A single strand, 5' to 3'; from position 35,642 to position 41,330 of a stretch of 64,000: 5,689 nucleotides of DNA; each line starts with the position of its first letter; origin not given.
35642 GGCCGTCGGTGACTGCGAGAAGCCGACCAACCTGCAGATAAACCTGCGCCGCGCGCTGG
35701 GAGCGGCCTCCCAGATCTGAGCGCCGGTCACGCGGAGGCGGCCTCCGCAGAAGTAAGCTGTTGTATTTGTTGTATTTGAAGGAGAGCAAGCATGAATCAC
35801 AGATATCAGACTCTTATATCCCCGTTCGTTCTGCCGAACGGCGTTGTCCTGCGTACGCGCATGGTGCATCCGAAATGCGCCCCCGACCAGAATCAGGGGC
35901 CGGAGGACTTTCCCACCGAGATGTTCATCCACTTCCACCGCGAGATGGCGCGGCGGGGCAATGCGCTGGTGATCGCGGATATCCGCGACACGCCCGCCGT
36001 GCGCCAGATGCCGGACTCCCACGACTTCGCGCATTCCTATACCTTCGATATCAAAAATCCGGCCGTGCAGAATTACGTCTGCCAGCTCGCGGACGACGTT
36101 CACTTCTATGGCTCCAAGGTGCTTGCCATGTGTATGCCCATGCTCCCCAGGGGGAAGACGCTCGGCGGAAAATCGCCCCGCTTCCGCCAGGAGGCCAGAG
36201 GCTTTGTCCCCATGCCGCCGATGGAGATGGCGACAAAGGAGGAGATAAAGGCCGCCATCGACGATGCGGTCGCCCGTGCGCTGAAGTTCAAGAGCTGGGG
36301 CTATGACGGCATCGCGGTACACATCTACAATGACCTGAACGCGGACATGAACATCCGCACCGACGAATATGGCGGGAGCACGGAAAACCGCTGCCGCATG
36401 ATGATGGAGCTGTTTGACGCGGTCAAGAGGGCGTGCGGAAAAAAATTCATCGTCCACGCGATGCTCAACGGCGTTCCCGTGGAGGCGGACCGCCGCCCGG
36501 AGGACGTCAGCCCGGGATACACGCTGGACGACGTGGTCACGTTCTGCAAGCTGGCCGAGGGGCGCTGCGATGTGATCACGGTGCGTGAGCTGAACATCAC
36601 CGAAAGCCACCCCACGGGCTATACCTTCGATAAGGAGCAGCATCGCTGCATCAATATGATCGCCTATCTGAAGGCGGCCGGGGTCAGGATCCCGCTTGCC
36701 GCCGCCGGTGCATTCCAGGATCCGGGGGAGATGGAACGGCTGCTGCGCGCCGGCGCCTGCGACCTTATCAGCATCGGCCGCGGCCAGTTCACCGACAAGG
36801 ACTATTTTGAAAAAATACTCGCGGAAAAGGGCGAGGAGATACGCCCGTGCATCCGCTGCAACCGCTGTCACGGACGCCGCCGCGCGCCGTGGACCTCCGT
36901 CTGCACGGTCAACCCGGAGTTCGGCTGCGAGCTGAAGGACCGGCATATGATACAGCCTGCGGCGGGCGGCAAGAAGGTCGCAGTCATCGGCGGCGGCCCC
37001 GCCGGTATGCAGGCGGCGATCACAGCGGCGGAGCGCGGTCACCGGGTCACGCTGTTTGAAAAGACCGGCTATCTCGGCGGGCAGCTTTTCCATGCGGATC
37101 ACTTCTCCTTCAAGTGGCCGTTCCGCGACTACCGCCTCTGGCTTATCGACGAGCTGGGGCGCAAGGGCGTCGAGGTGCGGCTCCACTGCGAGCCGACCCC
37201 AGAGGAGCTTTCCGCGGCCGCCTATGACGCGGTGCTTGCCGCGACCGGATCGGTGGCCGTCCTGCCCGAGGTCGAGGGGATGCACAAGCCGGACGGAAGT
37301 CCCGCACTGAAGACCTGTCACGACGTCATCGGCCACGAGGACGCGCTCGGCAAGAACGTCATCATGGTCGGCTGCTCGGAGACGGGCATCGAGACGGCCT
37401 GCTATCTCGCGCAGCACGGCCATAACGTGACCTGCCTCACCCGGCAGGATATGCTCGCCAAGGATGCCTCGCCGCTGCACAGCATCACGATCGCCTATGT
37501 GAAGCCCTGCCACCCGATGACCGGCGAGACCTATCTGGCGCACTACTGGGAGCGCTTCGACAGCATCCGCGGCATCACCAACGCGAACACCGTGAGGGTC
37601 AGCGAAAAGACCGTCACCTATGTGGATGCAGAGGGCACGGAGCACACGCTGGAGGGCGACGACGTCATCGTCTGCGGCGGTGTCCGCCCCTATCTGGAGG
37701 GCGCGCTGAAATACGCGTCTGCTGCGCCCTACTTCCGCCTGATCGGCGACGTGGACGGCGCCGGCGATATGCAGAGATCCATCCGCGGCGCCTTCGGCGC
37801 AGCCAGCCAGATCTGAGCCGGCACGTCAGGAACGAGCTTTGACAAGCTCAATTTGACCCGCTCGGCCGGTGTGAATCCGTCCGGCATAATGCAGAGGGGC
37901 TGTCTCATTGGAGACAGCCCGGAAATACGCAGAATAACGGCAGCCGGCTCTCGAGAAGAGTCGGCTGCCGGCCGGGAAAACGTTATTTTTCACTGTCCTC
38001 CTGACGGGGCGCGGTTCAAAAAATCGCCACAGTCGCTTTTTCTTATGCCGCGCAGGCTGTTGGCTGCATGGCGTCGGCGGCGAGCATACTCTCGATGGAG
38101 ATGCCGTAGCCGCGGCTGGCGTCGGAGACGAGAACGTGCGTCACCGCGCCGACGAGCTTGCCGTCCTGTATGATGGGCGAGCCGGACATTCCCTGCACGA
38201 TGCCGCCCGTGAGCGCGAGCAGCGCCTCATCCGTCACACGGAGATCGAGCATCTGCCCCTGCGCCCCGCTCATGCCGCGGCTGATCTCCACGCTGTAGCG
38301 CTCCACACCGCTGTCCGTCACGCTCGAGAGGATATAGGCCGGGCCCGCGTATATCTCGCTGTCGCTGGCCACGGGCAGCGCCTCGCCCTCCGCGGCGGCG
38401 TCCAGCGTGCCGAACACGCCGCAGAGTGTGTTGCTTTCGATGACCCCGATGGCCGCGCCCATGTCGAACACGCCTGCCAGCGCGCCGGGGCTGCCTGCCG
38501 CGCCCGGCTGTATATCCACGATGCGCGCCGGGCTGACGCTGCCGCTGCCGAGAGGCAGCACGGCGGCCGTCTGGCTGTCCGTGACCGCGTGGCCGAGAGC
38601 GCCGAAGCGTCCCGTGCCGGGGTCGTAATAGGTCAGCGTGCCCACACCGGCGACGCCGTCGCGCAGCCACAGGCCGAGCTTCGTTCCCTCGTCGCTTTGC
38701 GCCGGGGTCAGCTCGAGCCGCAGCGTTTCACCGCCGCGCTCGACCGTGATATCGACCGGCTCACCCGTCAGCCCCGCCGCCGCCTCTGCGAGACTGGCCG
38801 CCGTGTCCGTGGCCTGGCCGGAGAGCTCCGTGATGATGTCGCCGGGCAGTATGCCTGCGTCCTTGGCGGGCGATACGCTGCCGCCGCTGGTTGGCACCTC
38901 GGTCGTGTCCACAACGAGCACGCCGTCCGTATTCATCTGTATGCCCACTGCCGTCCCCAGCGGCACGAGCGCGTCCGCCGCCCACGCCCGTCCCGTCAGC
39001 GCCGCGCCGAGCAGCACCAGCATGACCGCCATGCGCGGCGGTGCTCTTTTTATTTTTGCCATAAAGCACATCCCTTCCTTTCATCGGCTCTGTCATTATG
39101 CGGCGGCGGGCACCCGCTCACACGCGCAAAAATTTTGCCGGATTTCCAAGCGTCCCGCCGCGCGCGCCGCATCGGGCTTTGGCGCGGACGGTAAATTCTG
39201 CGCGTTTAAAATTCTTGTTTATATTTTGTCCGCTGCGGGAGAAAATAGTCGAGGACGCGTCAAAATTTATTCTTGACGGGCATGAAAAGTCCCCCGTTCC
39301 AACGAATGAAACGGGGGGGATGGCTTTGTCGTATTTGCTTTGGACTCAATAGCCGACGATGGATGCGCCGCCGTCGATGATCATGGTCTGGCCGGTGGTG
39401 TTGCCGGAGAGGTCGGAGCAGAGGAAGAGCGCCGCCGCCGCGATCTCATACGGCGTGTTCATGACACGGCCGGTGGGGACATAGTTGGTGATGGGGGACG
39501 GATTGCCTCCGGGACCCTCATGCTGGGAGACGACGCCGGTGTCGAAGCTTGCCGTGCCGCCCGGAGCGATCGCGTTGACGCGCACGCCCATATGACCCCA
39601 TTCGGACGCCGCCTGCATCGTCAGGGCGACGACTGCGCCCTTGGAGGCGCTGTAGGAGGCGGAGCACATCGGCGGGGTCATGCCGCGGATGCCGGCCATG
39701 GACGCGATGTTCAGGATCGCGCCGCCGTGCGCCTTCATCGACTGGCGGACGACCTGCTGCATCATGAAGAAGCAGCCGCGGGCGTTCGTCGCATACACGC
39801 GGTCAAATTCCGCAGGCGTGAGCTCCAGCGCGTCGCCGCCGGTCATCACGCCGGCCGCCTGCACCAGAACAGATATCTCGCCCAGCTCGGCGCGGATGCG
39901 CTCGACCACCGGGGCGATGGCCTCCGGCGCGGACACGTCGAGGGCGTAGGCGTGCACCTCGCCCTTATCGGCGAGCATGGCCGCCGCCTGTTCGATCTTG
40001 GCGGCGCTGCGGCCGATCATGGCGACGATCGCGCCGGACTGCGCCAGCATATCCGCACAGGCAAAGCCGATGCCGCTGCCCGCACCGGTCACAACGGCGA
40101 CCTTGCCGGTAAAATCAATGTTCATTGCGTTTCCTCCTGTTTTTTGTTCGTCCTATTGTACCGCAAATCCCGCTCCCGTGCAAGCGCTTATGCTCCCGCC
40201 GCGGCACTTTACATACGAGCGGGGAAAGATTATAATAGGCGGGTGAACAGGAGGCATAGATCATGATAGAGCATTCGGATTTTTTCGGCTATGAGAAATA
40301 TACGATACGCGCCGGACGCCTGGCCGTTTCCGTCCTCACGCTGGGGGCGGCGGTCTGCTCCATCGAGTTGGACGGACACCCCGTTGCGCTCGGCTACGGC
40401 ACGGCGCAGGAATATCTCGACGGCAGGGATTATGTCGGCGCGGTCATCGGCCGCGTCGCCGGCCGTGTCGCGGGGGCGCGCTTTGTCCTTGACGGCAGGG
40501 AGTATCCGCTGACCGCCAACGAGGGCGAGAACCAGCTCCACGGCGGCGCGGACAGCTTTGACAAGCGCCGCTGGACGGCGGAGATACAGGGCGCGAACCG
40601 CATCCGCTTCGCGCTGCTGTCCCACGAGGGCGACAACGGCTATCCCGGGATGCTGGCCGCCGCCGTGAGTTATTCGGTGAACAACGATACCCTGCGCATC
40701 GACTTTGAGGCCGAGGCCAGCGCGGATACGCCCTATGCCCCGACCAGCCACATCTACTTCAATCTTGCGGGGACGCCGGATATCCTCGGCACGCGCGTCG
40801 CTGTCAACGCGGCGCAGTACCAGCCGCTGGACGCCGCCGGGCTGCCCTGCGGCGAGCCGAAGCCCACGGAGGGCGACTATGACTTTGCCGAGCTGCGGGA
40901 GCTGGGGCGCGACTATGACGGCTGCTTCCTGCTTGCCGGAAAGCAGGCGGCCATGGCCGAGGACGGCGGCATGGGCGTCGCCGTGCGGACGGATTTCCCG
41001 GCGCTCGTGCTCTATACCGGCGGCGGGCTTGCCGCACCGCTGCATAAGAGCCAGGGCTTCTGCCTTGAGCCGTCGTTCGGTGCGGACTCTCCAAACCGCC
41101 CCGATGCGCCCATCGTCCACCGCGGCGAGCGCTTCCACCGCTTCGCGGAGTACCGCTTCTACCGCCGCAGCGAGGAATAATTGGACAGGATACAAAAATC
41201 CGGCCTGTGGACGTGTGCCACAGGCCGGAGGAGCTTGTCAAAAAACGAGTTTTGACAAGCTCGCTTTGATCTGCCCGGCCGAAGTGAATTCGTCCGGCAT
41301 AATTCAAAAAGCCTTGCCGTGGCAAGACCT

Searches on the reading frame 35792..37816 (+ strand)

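Call 55: search_protein_families(library=pfam, proteins=[window:35792-37816:+], max_evalue=0.00001)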
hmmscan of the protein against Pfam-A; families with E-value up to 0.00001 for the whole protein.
window:35792-37816:+ (674 aa): 10 families
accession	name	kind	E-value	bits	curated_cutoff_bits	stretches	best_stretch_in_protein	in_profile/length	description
PF07992.20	Pyr_redox_2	-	1e-21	78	26.1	1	394-638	1-244/291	Pyridine nucleotide-disulphide oxidoreductase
PF00724.26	Oxidored_FMN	-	1.2e-19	71.2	27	1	9-343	3-336/342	NADH:flavin oxidoreductase / NADH oxidase family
PF13738.12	Pyr_redox_3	-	1.4e-13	51.2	30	1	508-635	152-271/305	Pyridine nucleotide-disulphide oxidoreductase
PF12831.13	FAD_oxidored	-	1.8e-11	44.4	27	1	396-432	2-38/416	FAD dependent oxidoreductase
PF00070.33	Pyr_redox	-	4.7e-11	43.5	22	0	395-429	1-35/82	Pyridine nucleotide-disulphide oxidoreductase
PF13450.12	NAD_binding_8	-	4e-10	40.3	21.9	1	398-436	1-39/68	NAD(P)-binding Rossmann-like domain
PF00890.30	FAD_binding_2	-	2.4e-09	37.3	20.4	1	396-435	2-41/414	FAD binding domain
PF03486.20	HI0933_like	-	1.6e-08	34.8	50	1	395-431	2-38/244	HI0933-like protein Rossmann domain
PF01266.30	DAO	-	3.2e-08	33.9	27.9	0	395-431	1-38/353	FAD dependent oxidoreductase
PF01134.28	GIDA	-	1.5e-06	28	22.1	0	395-426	1-33/391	Glucose inhibited division protein A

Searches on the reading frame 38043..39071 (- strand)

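Call 55: search_protein_families(library=pfam, proteins=[window:38043-39071:-], max_evalue=0.00001)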
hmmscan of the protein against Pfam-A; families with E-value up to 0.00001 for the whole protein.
window:38043-39071:- (342 aa): 3 families
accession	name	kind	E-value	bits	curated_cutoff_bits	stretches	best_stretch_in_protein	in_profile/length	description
PF05580.18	Peptidase_S55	-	4.4e-72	243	25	1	130-330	3-210/210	SpoIVB peptidase S55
PF17820.7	PDZ_6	-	1.3e-08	34.9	27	1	67-112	9-54/54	PDZ domain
PF13180.12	PDZ_2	-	6.8e-08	33.1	27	1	43-121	6-78/80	PDZ domain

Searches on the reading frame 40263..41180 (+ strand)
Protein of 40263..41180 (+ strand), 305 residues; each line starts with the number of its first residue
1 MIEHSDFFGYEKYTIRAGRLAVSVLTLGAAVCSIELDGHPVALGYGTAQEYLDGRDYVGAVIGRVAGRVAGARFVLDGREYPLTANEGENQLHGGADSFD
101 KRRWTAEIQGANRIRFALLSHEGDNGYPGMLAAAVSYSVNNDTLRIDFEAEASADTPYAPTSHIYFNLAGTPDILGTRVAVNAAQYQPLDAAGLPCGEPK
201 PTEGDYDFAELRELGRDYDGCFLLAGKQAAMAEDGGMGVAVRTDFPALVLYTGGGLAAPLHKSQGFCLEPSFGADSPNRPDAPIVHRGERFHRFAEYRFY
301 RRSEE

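Call 55: search_protein_families(library=pfam, proteins=[window:40263-41180:+], max_evalue=0.00001)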
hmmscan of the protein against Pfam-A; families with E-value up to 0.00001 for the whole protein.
window:40263-41180:+ (305 aa): 1 family
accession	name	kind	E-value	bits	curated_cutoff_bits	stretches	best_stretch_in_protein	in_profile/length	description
PF01263.26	Aldose_epim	-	1.5e-59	202.3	27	1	12-291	2-292/299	Aldose 1-epimerase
